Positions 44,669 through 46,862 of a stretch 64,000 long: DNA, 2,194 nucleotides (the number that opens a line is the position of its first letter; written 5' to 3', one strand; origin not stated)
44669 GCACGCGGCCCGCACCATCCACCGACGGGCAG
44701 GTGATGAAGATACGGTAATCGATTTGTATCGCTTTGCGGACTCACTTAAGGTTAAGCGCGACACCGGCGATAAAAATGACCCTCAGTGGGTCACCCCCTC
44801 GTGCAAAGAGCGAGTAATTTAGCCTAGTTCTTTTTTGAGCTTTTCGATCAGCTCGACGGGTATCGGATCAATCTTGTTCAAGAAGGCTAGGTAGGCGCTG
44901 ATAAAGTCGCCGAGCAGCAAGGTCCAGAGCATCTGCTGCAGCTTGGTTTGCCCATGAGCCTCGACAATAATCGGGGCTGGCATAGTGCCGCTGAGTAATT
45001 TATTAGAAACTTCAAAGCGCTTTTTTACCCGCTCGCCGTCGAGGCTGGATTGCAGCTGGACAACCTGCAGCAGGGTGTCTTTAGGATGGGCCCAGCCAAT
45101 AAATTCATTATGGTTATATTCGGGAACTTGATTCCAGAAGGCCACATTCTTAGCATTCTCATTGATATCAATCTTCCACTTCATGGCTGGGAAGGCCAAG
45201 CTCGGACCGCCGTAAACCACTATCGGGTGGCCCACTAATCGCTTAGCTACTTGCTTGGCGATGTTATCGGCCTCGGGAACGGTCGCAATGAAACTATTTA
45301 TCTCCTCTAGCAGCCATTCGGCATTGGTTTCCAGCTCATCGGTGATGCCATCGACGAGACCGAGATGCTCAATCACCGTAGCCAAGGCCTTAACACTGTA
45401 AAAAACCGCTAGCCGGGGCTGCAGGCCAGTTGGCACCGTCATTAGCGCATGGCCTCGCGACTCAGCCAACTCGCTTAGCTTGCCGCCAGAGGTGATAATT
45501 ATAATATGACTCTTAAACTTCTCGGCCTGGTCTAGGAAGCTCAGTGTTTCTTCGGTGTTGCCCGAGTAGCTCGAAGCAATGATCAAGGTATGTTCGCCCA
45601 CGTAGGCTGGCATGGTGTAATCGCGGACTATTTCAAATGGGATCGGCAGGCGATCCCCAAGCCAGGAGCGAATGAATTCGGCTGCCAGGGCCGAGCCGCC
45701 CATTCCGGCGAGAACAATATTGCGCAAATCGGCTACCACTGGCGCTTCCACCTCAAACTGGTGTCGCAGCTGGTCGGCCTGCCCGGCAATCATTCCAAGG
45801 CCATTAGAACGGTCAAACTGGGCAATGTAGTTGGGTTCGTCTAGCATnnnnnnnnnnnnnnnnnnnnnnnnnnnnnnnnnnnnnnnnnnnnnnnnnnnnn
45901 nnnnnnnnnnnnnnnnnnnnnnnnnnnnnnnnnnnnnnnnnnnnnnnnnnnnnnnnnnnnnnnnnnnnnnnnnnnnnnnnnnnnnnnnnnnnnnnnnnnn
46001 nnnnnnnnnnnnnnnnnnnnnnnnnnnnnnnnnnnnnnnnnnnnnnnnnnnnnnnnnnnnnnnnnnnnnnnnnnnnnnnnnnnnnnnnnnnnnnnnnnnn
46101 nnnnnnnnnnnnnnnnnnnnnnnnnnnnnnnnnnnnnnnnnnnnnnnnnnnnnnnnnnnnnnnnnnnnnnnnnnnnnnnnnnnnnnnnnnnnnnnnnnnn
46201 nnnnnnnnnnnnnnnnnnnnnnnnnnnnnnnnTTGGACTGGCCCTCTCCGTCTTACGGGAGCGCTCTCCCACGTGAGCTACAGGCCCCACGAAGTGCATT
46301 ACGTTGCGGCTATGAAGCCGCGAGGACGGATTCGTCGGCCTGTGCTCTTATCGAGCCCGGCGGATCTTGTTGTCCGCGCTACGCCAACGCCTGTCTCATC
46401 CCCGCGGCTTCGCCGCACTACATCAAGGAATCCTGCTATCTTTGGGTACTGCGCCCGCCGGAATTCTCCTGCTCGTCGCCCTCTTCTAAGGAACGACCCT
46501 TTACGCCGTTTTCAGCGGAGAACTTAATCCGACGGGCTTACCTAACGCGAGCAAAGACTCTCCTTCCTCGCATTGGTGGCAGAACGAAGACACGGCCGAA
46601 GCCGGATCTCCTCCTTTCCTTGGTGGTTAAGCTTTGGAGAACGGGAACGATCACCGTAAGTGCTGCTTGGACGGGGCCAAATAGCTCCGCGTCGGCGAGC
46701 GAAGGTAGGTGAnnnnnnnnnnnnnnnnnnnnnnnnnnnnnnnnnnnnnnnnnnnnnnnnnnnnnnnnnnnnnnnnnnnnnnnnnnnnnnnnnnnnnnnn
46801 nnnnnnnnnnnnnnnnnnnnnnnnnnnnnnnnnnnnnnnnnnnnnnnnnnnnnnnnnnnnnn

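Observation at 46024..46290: tRNA cluster with one canonical tRNA-Thr and two aberrant tRNA-like sequences (possible disrupted tRNA/att remnants)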

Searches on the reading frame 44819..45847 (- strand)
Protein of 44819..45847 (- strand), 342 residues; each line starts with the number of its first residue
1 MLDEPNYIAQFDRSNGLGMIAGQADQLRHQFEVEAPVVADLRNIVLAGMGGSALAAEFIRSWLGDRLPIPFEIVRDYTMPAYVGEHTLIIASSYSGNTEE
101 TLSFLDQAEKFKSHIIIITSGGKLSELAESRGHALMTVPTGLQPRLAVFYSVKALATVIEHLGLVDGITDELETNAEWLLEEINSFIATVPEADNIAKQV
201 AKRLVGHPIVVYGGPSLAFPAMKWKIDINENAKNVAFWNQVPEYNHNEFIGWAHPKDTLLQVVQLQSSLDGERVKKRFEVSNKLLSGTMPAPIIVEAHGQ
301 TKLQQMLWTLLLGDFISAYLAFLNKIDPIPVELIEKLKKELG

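Call 9: find_encoding_contigs(protein=window:44819-45847:-, flank=10000, max_places=10)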
Protein window:44819-45847:- (342 aa): 1 contig read that carries it; 1 place shown.
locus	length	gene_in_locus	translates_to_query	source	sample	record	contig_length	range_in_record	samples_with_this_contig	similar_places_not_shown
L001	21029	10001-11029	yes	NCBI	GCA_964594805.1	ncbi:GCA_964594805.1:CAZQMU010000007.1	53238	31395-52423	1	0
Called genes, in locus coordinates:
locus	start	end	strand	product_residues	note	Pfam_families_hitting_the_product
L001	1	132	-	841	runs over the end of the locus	PF00133:tRNA-synt_1, PF09334:tRNA-synt_1g, PF08264:Anticodon_1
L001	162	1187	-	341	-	PF00814:TsaD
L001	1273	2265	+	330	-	PF02388:FemAB, PF13480:Acetyltransf_6, PF02388:FemAB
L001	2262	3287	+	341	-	PF02388:FemAB, PF13480:Acetyltransf_6, PF02388:FemAB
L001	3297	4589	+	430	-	PF08245:Mur_ligase_M, PF02875:Mur_ligase_C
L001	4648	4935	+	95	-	-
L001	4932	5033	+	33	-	-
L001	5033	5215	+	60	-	-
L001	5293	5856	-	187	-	-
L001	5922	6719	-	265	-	PF19420:DDAH_eukar, PF02274:ADI (weak)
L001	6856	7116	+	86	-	PF00166:Cpn10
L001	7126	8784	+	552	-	PF00118:Cpn60_TCP1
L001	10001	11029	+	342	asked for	PF01380:SIS, PF10432:bact-PGI_C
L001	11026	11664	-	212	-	PF18959:DUF5701 (weak)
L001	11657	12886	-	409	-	PF12704:MacB_PCD, PF02687:FtsX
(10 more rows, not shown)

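Call 10: search_protein_families(library=pfam, proteins=[window:44819-45847:-])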
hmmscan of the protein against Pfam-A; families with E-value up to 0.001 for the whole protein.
window:44819-45847:- (342 aa): 2 families
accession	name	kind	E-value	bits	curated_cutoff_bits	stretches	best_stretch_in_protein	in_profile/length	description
PF10432.14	bact-PGI_C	-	2e-39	135.4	24.5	1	194-341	2-151/151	Bacterial phospho-glucose isomerase C-terminal SIS domain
PF01380.27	SIS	-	1.7e-11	44.4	25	1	42-137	6-104/131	SIS domain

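Call 12: find_related_loci(query=window:44819-45847:-, collection=genome_contigs, flank=6000)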
Query window:44819-45847:- (342 aa) in genome_contigs; peptide patterns used: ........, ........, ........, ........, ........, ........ (x = any residue, [..] = any of these).
129 stretches matched a pattern; 9 encode a relative of the query (tblastn E <= 1e-3); 9 distinct loci.
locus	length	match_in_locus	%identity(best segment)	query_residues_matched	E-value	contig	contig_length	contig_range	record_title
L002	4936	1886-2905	68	1-342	1e-167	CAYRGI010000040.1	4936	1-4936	MAG TPA_asm: uncultured Candidatus Saccharimonadales bacterium isolate SRP278252_co2_156 genome assembly, contig: NODE_3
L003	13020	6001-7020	68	1-342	2e-161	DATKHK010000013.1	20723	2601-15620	MAG TPA_asm: Candidatus Saccharimonadales bacterium isolate SMAG_U14575 k141_177376, whole genome shotgun sequence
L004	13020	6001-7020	66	1-342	4e-156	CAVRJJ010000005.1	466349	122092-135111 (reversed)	MAG: uncultured bacterium isolate MFD01275.bin.1.95 genome assembly, contig: contig_31289, whole genome shotgun sequence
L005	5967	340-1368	58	1-342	6e-131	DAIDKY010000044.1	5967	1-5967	MAG TPA_asm: bacterium isolate clean414 NODE_44_length_5967_cov_3.034635, whole genome shotgun sequence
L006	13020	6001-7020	57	1-341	9e-130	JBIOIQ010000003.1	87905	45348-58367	MAG: Candidatus Saccharimonadia bacterium isolate GcC11-16 k141_885000_length_87905_cov_33.0000, whole genome shotgun se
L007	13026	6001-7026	50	1-342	1e-102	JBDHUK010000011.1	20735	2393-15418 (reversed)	MAG: Candidatus Saccharimonadales bacterium isolate AS-MICRO-3CA.382 NODE_11394_length_20735_cov_13.670224, whole genome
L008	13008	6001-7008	45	7-342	5e-87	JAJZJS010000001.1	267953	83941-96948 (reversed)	MAG: bacterium isolate LSA5.bin56 NODE_8_length_267953_cov_3.838802, whole genome shotgun sequence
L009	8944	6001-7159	51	1-341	8e-60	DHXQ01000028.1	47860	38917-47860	MAG TPA_asm: Candidatus Saccharibacteria bacterium UBA5152 UBA5152_contig_3543, whole genome shotgun sequence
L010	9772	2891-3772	35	37-341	3e-40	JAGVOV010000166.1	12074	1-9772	MAG: archaeon isolate DeMMO3_37 c_000000028070, whole genome shotgun sequence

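Call 19: find_homologous_proteins(query=window:44819-45847:-, max_evalue=1e-60)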
Query window:44819-45847:- (342 aa): 5713 proteins with E <= 1e-60 among 8000 candidates; the best 120 are listed.
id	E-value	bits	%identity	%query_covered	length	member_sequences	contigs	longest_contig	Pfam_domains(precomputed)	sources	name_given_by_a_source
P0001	3.0e-224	761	100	100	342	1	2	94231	PF01380.28,PF10432.15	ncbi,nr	ncbi:MAG TPA: bifunctional phosphoglucose/phosphomannose isomerase [Candidatus Saccharimonadales bac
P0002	1.2e-166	572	74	100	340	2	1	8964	PF01380.28,PF10432.15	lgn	-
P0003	2.7e-162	558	73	100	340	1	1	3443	PF01380.28,PF10432.15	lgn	-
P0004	1.8e-161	555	70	100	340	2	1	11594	PF01380.28,PF10432.15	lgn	-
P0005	2.0e-160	552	71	100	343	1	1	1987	PF01380.28,PF10432.15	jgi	-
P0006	1.2e-158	546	70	100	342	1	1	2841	PF01380.28,PF10432.15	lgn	-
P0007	7.5e-158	543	70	100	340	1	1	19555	PF01380.28,PF10432.15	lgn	-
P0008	1.2e-157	543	69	100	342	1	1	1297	PF01380.28,PF10432.15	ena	-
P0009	2.7e-157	541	70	100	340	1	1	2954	PF01380.28,PF10432.15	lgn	-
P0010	8.7e-157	540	70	100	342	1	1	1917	PF01380.28,PF10432.15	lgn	-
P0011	2.1e-156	538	69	100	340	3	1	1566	PF01380.28,PF10432.15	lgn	-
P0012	3.5e-156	538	69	100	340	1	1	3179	PF01380.28,PF10432.15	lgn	-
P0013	5.1e-156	537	70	100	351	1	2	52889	PF01380.28,PF10432.15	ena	-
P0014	1.1e-155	536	68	100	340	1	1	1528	PF01380.28,PF10432.15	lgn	-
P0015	1.3e-155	536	67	100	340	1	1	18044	PF01380.28,PF10432.15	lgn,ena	-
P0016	1.8e-155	535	68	100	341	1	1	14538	PF01380.28,PF10432.15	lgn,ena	-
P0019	4.9e-154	531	70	100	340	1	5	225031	PF01380.28,PF10432.15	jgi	jgi:glucose/mannose-6-phosphate isomerase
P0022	3.8e-153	528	67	100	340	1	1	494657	PF01380.28,PF10432.15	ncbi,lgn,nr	ncbi:bifunctional phosphoglucose/phosphomannose isomerase [Patescibacteria group bacterium]|nr:MAG: 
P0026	1.4e-152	526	70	100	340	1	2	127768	PF01380.28,PF10432.15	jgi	jgi:glucose/mannose-6-phosphate isomerase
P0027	3.2e-152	525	68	100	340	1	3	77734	PF01380.28,PF10432.15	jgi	jgi:glucose/mannose-6-phosphate isomerase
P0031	1.9e-151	522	69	100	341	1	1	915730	PF01380.28,PF10432.15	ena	-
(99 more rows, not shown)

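Call 20: find_encoding_contigs(protein=P0002, flank=6000, max_places=2)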
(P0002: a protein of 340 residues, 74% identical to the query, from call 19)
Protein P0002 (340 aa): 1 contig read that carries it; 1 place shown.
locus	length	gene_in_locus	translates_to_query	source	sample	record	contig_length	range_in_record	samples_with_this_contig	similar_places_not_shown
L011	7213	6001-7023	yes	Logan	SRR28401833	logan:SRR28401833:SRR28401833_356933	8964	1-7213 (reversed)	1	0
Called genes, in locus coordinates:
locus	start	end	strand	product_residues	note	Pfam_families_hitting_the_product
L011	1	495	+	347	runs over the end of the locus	PF02388:FemAB, PF13480:Acetyltransf_6, PF02388:FemAB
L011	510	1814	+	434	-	PF08245:Mur_ligase_M, PF02875:Mur_ligase_C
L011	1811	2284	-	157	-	-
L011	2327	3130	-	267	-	PF19420:DDAH_eukar, PF02274:ADI (weak)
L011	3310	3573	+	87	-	PF00166:Cpn10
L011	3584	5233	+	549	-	PF00118:Cpn60_TCP1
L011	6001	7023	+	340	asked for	PF01380:SIS, PF10432:bact-PGI_C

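Call 21: find_encoding_contigs(protein=P0003, flank=6000, max_places=2)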
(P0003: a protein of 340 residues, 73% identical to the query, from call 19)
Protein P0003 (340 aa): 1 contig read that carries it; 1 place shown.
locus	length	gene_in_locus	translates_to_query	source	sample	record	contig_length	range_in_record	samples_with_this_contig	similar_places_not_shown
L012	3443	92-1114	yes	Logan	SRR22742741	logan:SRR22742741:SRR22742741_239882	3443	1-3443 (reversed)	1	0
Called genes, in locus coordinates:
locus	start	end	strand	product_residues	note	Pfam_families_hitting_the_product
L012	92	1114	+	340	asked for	PF01380:SIS, PF10432:bact-PGI_C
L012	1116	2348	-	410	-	PF12704:MacB_PCD, PF02687:FtsX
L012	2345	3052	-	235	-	PF00005:ABC_tran, PF02463:SMC_N (faint), PF13304:AAA_21 (faint)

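Call 22: find_encoding_contigs(protein=P0004, flank=6000, max_places=2)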
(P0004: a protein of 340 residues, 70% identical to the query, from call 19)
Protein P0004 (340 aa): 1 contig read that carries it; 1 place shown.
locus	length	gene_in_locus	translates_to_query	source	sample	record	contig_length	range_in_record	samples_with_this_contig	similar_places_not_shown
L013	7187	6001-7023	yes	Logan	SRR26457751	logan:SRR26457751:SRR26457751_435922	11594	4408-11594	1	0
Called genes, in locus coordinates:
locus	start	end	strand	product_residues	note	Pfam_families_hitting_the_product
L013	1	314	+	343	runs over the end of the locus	PF02388:FemAB, PF13480:Acetyltransf_6, PF02388:FemAB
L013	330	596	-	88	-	-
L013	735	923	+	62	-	-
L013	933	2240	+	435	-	PF08245:Mur_ligase_M, PF02875:Mur_ligase_C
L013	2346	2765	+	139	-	-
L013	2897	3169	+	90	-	PF00166:Cpn10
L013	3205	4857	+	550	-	PF00118:Cpn60_TCP1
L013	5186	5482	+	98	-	-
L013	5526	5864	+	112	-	-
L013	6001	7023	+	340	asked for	PF01380:SIS, PF10432:bact-PGI_C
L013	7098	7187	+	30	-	?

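Call 31: find_encoding_contigs(protein=P0007, flank=3000, max_places=1)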
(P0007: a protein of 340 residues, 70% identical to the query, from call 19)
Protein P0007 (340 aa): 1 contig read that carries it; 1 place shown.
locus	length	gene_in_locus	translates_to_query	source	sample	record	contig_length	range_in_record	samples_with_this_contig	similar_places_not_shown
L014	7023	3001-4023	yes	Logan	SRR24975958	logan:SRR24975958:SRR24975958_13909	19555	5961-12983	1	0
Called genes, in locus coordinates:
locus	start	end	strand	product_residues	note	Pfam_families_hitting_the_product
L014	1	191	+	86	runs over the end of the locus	PF00166:Cpn10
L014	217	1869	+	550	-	PF00118:Cpn60_TCP1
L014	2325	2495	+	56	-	-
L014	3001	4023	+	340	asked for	PF01380:SIS, PF10432:bact-PGI_C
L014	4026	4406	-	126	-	PF14079:DUF4260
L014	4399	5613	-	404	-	PF12704:MacB_PCD, PF02687:FtsX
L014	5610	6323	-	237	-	PF00005:ABC_tran, PF13175:AAA_15 (faint), PF02463:SMC_N (faint), PF13304:AAA_21 (faint)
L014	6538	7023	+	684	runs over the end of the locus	-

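Call 32: find_encoding_contigs(protein=P0013, flank=3000, max_places=1)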
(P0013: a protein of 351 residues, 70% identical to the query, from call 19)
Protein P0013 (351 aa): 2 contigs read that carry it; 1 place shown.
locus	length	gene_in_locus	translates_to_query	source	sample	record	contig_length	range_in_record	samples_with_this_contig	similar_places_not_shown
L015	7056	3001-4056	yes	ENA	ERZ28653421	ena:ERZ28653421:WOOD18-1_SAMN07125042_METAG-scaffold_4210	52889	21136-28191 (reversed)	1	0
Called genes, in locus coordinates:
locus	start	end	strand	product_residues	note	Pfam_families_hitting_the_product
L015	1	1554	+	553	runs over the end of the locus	PF00118:Cpn60_TCP1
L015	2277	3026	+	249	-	PF00588:SpoU_methylase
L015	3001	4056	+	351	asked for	PF01380:SIS (weak), PF10432:bact-PGI_C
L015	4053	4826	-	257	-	PF02578:Cu-oxidase_4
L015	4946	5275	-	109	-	-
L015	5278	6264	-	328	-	PF01145:Band_7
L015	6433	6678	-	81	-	-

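Call 33: find_encoding_contigs(protein=P0019, flank=3000, max_places=1)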
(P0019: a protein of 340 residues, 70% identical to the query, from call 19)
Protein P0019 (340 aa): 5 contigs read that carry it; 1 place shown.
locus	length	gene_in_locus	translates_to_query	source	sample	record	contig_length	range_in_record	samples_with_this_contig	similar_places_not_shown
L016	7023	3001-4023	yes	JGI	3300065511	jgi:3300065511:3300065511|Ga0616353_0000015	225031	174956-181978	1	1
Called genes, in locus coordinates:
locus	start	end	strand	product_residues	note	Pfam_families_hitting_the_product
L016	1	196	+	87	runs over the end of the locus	PF00166:Cpn10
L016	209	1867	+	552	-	PF00118:Cpn60_TCP1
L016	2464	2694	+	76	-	-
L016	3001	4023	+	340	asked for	PF01380:SIS, PF10432:bact-PGI_C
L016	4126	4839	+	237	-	PF01638:HxlR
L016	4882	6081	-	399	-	PF12704:MacB_PCD, PF02687:FtsX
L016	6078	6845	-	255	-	PF00005:ABC_tran, PF02463:SMC_N (faint), PF13175:AAA_15 (faint), PF13304:AAA_21 (faint)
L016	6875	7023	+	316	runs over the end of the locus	PF00730:HhH-GPD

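Call 34: find_encoding_contigs(protein=P0026, flank=3000, max_places=1)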
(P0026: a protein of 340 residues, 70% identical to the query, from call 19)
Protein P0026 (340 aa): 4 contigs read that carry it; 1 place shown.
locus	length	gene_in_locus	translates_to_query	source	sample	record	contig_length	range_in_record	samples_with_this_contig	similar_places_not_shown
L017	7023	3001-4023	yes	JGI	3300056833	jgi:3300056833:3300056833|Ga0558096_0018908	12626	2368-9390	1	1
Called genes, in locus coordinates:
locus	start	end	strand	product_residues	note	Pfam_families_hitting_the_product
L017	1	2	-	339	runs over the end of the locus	PF09136:Glucodextran_B (weak), PF17936:Big_6 (faint), PF00801:PKD (faint), PF18911:PKD_4 (weak)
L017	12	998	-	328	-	-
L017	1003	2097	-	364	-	-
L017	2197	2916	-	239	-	-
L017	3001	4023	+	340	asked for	PF01380:SIS, PF10432:bact-PGI_C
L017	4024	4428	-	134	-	PF14079:DUF4260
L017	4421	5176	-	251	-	PF02578:Cu-oxidase_4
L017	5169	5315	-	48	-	-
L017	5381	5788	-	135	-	-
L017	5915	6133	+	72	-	PF24113:DUF7387 (weak)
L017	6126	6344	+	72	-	PF07927:HicA_toxin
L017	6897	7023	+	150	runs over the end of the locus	-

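Call 67: find_encoding_contigs(protein=P0031, flank=2500, max_places=1)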
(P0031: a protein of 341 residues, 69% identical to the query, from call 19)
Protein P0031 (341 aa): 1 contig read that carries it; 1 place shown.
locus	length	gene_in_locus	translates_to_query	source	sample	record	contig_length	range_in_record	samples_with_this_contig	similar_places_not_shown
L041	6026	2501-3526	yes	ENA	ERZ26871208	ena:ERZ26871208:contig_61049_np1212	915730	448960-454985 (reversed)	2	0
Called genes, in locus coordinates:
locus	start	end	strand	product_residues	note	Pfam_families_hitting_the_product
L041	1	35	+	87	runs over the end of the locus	PF00166:Cpn10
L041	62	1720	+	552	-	PF00118:Cpn60_TCP1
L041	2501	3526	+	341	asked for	PF01380:SIS, PF10432:bact-PGI_C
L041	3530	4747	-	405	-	PF12704:MacB_PCD, PF02687:FtsX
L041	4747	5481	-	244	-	PF00005:ABC_tran, PF02463:SMC_N (faint), PF13304:AAA_21 (weak)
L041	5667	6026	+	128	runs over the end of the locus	-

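Call 68: find_encoding_contigs(protein=P0022, flank=2500, max_places=1)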
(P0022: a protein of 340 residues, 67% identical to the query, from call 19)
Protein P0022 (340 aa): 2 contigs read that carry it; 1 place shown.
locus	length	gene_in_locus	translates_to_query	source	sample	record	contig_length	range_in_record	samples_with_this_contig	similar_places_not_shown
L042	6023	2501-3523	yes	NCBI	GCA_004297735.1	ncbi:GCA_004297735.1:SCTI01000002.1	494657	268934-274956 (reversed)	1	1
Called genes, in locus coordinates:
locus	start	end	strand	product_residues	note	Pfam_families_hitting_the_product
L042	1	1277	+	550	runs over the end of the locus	PF00118:Cpn60_TCP1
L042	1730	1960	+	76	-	-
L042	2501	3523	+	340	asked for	PF01380:SIS, PF10432:bact-PGI_C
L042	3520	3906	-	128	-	PF14079:DUF4260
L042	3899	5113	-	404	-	PF12704:MacB_PCD, PF02687:FtsX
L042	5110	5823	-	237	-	PF00005:ABC_tran, PF02463:SMC_N (weak), PF13304:AAA_21 (faint)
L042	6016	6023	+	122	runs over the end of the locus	-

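Call 69: find_encoding_contigs(protein=P0027, flank=2500, max_places=1)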
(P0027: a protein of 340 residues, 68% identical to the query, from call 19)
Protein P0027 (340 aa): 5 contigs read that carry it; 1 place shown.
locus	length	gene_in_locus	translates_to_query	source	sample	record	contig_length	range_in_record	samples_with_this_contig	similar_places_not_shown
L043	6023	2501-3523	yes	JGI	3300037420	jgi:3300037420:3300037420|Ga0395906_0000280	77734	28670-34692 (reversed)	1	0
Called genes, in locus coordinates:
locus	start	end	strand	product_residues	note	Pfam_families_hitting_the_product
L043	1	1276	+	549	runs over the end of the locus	PF00118:Cpn60_TCP1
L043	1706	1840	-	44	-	-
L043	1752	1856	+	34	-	-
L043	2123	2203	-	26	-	-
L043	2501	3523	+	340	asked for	PF01380:SIS, PF10432:bact-PGI_C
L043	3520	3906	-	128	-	PF14079:DUF4260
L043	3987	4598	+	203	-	PF02397:Bac_transf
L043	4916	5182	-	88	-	-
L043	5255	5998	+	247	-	-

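Call 70: find_encoding_contigs(protein=P0016, flank=2500, max_places=1)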
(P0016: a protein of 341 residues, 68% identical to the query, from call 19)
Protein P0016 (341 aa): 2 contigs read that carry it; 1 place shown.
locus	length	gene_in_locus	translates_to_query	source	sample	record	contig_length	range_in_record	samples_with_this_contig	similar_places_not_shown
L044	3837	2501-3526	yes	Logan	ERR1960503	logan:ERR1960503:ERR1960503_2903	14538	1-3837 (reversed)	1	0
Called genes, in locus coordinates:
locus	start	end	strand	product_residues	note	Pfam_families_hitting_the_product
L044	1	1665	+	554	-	PF00118:Cpn60_TCP1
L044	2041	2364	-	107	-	-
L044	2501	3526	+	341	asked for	PF01380:SIS, PF10432:bact-PGI_C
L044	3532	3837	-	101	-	?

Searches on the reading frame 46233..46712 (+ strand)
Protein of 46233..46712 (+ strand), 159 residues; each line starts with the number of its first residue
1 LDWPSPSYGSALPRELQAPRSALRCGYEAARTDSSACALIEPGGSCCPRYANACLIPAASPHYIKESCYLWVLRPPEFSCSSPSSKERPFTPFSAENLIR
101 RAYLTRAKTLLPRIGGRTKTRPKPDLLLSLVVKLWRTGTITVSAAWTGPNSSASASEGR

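Call 10: search_protein_families(library=pfam, proteins=[window:46233-46712:+])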
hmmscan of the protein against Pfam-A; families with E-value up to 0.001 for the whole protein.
window:46233-46712:+ (159 aa): 0 families
